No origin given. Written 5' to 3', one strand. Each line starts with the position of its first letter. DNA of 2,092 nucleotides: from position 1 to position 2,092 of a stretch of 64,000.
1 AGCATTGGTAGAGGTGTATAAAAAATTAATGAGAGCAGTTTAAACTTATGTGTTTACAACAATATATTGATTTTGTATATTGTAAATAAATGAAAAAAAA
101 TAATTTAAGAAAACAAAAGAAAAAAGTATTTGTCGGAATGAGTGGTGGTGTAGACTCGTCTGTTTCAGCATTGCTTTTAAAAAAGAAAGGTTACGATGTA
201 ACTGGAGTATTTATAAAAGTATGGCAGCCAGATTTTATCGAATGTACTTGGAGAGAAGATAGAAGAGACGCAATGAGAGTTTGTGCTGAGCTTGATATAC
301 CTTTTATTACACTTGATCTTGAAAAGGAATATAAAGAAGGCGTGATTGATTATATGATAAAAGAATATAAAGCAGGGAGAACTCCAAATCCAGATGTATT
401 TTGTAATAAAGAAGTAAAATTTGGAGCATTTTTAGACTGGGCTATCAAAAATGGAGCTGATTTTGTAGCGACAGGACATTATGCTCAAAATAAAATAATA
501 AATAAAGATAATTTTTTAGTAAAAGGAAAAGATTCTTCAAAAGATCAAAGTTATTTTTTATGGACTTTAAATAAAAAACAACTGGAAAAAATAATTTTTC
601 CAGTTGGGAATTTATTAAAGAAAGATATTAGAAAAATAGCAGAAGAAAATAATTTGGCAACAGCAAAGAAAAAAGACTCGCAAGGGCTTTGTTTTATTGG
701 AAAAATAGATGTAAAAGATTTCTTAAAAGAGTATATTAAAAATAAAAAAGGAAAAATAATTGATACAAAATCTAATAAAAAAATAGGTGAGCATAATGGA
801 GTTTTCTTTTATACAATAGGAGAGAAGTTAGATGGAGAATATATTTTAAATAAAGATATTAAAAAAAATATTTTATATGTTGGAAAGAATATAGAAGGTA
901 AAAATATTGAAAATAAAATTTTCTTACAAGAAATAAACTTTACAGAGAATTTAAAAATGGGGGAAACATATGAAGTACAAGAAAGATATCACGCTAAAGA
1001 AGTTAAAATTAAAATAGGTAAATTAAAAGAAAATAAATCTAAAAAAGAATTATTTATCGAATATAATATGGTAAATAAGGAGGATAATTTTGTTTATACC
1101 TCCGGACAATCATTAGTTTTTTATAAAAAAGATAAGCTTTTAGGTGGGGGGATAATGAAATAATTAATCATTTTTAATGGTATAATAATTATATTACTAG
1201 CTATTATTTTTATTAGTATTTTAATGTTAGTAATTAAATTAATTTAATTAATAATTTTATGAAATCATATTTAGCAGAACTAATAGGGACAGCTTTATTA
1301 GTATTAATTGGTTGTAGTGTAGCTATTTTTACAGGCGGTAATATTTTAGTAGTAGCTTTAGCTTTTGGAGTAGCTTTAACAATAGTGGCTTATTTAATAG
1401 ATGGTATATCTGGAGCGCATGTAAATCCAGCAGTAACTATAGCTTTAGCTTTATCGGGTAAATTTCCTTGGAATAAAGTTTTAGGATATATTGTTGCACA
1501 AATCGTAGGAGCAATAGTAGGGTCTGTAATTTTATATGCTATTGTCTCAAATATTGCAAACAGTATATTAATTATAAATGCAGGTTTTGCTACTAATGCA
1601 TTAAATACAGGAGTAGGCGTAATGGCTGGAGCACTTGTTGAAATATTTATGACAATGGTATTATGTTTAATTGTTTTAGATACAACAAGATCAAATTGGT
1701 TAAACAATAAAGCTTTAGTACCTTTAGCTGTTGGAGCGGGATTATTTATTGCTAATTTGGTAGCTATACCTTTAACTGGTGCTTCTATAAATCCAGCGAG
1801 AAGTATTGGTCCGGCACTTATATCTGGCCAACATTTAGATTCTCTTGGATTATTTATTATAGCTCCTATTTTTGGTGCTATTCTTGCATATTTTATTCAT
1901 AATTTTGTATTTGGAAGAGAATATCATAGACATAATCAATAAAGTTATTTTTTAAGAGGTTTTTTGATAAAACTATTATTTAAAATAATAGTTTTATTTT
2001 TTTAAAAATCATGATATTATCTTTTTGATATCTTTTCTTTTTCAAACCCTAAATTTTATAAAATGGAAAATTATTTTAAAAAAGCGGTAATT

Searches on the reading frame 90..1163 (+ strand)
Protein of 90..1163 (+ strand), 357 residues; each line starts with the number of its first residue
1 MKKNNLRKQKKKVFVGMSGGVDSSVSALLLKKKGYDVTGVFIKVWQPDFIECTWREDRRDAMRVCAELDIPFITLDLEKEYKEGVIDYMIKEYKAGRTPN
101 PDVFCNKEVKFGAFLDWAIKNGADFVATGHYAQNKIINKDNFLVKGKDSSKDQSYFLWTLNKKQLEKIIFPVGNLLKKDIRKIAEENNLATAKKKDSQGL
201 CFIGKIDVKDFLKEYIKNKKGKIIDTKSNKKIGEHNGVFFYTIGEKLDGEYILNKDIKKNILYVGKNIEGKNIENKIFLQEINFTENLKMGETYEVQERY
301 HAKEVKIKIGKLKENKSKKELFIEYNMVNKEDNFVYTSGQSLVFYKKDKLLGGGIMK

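Call 69: search_protein_families(library=pfam, proteins=[window:90-1163:+], max_evalue=0.001)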
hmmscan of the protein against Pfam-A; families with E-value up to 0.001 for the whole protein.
window:90-1163:+ (357 aa): 6 families
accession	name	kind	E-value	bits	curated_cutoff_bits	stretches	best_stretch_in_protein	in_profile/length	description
PF03054.22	tRNA_Me_trans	-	3.7e-79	265.5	20.6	1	11-205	1-202/202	tRNA methyl transferase HUP domain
PF20259.3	tRNA_Me_trans_M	-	2.5e-15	56.2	27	1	209-266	1-66/66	tRNA methyl transferase PRC-barrel domain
PF20258.4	tRNA_Me_trans_C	-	4.6e-07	30.5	20.6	1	276-355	3-76/77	Aminomethyltransferase beta-barrel domain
PF02540.23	NAD_synthase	-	7.7e-07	28.9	21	1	8-82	16-86/242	NAD synthase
PF24167.1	DUF7411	-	0.00034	20.7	28.7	1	12-92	2-73/194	Family of unknown function (DUF7411)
PF01171.26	ATP_bind_3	-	0.00082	19.6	27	0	12-190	1-162/182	PP-loop family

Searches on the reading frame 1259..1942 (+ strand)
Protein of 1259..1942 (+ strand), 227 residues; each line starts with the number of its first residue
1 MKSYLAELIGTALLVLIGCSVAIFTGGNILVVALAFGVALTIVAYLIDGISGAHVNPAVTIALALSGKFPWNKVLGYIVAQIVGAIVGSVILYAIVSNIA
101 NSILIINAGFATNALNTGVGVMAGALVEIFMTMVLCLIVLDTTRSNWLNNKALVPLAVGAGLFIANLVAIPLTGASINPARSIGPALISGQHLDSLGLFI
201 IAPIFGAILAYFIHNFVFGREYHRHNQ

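Call 69: search_protein_families(library=pfam, proteins=[window:1259-1942:+], max_evalue=0.001)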
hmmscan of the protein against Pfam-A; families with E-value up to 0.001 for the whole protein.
window:1259-1942:+ (227 aa): 1 family
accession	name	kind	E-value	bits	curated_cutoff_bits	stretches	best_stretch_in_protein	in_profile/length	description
PF00230.25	MIP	-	4.8e-48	164.3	25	1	2-214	9-222/222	Major intrinsic protein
